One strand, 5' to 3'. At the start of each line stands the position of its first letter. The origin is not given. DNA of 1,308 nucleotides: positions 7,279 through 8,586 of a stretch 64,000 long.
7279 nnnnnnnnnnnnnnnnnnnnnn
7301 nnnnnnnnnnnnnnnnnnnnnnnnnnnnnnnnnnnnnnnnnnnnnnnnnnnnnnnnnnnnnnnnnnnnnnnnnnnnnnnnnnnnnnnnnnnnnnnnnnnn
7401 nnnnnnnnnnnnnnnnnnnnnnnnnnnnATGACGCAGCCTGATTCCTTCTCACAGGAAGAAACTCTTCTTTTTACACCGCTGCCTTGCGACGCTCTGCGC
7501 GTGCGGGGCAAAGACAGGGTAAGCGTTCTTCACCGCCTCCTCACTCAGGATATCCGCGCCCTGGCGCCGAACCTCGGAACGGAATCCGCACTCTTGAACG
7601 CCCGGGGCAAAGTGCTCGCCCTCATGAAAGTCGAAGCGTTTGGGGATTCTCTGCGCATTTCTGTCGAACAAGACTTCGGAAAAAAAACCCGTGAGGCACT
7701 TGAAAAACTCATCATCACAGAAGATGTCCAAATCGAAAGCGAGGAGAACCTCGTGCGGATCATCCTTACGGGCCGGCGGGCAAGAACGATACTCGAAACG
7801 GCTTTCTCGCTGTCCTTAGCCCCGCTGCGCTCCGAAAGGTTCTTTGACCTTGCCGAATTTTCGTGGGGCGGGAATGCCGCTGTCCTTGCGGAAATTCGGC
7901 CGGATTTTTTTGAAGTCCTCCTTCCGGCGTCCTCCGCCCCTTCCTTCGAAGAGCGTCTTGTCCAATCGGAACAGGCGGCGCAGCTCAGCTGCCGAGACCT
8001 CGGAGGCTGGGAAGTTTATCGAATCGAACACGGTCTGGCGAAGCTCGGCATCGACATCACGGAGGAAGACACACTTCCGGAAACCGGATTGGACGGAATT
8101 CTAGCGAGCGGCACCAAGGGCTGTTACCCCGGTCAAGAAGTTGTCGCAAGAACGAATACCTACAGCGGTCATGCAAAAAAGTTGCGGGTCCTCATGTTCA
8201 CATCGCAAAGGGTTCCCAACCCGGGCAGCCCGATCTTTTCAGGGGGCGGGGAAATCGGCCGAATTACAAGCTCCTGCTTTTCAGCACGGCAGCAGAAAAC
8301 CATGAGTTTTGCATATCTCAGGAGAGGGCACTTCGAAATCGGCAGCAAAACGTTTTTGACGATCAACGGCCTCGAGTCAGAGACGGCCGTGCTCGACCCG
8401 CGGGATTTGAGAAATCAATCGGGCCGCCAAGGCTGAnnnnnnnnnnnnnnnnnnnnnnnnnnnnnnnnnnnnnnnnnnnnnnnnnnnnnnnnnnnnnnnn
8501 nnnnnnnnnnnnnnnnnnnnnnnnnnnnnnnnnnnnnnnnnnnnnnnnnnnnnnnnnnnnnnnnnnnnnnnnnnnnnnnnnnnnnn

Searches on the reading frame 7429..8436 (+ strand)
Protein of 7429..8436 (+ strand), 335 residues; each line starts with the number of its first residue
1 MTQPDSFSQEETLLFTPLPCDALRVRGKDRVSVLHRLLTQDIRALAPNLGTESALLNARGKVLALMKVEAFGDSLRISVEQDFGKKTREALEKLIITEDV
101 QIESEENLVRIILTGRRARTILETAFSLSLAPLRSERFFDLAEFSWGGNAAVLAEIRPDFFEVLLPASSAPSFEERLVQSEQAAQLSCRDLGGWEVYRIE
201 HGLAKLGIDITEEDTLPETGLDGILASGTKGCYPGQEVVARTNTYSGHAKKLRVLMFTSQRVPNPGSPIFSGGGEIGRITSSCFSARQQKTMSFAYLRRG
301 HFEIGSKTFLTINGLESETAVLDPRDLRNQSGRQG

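Call 10: search_protein_families(library=pfam, proteins=[window:7429-8436:+], max_evalue=0.0001)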
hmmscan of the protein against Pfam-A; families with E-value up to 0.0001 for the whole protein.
window:7429-8436:+ (335 aa): 2 families
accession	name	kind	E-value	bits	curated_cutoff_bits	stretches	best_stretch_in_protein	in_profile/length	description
PF01571.26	GCV_T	-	5.8e-18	65.5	25.6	1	22-222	50-253/255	Aminomethyltransferase folate-binding domain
PF08669.17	GCV_T_C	-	1.8e-08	34.6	25.9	1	250-320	1-72/80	Glycine cleavage T-protein C-terminal barrel domain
